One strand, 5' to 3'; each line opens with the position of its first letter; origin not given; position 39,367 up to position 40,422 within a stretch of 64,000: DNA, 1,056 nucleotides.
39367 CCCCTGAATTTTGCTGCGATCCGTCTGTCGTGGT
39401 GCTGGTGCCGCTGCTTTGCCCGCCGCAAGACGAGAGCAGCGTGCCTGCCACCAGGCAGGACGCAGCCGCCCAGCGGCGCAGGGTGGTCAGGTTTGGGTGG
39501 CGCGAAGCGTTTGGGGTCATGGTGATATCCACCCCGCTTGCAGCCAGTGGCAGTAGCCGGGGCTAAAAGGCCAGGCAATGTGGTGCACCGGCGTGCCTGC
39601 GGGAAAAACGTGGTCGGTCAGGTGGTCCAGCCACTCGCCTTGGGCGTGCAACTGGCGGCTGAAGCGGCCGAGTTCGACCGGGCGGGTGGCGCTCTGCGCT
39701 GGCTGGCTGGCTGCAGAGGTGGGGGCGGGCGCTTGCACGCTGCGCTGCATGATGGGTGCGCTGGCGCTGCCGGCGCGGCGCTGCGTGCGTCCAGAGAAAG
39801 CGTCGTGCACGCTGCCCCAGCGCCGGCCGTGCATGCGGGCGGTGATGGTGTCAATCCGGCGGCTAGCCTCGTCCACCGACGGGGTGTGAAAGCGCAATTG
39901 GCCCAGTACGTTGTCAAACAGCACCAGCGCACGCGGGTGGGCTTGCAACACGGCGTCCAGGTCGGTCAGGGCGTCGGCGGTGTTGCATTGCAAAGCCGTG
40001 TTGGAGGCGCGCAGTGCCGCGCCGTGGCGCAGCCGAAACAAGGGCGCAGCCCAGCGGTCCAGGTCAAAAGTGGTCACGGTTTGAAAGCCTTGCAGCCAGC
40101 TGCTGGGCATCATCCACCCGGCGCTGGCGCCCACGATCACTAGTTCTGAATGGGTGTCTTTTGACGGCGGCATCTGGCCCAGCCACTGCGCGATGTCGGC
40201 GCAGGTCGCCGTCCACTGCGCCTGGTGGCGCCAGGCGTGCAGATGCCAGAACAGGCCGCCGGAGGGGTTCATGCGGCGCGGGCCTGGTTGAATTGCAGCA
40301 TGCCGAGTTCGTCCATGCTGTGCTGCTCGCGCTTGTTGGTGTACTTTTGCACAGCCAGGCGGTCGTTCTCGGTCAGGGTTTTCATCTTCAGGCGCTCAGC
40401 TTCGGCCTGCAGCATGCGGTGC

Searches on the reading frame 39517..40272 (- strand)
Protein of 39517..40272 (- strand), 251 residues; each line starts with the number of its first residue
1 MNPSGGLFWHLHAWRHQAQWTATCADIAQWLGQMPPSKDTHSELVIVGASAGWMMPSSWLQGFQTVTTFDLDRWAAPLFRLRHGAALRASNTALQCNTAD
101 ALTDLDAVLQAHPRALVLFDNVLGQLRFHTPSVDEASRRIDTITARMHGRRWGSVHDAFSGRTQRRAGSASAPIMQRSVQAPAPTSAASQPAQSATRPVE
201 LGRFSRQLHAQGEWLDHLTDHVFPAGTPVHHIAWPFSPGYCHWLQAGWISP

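Call 3: search_protein_families(library=pfam, proteins=[window:39517-40272:-], max_evalue=0.01)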
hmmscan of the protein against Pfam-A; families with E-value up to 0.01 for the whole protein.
window:39517-40272:- (251 aa): 1 family
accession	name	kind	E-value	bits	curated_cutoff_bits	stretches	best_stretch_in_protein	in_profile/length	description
PF20720.3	nSTAND3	-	0.0079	16.3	27.2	0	92-145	44-97/155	Novel STAND NTPase 3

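Call 23: search_protein_families(library=ncbifam, proteins=[window:39517-40272:-], max_evalue=0.001)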
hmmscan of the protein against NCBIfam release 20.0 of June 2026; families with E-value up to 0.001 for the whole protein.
window:39517-40272:- (251 aa): 0 families

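Call 44: search_solved_structures(query=window:39517-40272:-, max_evalue=10)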
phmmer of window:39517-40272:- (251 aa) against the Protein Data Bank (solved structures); distinct sequences matched with E-value up to 10: 0.
